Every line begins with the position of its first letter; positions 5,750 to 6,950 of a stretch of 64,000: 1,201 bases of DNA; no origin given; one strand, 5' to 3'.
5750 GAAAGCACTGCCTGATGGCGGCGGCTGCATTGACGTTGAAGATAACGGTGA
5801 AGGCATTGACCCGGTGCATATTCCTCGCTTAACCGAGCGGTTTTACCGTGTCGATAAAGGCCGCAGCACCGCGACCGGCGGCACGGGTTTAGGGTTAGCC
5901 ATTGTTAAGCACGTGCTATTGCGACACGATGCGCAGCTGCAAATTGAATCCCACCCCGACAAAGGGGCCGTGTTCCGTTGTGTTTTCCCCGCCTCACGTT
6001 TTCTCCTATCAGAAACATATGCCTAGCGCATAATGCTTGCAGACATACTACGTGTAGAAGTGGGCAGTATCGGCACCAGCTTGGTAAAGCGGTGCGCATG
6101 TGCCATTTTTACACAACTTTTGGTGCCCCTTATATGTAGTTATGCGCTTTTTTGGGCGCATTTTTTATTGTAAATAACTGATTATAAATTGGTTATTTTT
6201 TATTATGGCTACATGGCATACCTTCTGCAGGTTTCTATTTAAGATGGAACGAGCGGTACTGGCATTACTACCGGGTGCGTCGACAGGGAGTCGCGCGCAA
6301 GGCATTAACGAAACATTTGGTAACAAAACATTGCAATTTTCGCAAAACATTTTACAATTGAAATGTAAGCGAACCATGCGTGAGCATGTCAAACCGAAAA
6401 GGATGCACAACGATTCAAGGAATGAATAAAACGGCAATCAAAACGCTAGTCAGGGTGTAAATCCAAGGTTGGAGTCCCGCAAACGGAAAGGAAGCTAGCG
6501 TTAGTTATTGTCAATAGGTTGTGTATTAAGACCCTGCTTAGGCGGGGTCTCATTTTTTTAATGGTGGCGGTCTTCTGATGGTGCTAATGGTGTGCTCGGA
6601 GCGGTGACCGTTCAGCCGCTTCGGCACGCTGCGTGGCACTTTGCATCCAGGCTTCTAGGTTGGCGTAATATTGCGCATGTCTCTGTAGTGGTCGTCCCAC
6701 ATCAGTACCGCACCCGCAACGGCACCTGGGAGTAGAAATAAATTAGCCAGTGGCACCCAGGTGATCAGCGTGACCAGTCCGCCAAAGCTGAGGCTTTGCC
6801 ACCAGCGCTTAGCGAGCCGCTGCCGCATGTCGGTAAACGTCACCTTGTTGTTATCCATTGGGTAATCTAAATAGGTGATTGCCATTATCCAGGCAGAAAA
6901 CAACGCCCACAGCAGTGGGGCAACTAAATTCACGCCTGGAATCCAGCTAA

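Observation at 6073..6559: Unannotated sigma54/IHF-driven, ANGGA-rich small RNA candidate between phoR and cysZ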

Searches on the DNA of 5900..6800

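Call 3: search_rna_families(source=window, start=5900, end=6800, threshold=evalue, max_evalue=10, show_alignments=3)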
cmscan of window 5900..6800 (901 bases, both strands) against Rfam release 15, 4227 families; matches with E-value up to 10: 3.
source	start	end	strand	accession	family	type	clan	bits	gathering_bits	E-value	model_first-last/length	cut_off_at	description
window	6136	6201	+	RF02891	AgrB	Gene; antisense;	-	19.4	40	1.6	1-84/84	no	ArsR-gov region gene B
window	6486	6559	+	RF01772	rnk_pseudo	Cis-reg; leader;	-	17.3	55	4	1-108/108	no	Pseudomonas rnk leader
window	6529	6550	+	RF00195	RsmY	Gene; sRNA;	CL00106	14.3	57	0.67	99-120/121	no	RsmY RNA family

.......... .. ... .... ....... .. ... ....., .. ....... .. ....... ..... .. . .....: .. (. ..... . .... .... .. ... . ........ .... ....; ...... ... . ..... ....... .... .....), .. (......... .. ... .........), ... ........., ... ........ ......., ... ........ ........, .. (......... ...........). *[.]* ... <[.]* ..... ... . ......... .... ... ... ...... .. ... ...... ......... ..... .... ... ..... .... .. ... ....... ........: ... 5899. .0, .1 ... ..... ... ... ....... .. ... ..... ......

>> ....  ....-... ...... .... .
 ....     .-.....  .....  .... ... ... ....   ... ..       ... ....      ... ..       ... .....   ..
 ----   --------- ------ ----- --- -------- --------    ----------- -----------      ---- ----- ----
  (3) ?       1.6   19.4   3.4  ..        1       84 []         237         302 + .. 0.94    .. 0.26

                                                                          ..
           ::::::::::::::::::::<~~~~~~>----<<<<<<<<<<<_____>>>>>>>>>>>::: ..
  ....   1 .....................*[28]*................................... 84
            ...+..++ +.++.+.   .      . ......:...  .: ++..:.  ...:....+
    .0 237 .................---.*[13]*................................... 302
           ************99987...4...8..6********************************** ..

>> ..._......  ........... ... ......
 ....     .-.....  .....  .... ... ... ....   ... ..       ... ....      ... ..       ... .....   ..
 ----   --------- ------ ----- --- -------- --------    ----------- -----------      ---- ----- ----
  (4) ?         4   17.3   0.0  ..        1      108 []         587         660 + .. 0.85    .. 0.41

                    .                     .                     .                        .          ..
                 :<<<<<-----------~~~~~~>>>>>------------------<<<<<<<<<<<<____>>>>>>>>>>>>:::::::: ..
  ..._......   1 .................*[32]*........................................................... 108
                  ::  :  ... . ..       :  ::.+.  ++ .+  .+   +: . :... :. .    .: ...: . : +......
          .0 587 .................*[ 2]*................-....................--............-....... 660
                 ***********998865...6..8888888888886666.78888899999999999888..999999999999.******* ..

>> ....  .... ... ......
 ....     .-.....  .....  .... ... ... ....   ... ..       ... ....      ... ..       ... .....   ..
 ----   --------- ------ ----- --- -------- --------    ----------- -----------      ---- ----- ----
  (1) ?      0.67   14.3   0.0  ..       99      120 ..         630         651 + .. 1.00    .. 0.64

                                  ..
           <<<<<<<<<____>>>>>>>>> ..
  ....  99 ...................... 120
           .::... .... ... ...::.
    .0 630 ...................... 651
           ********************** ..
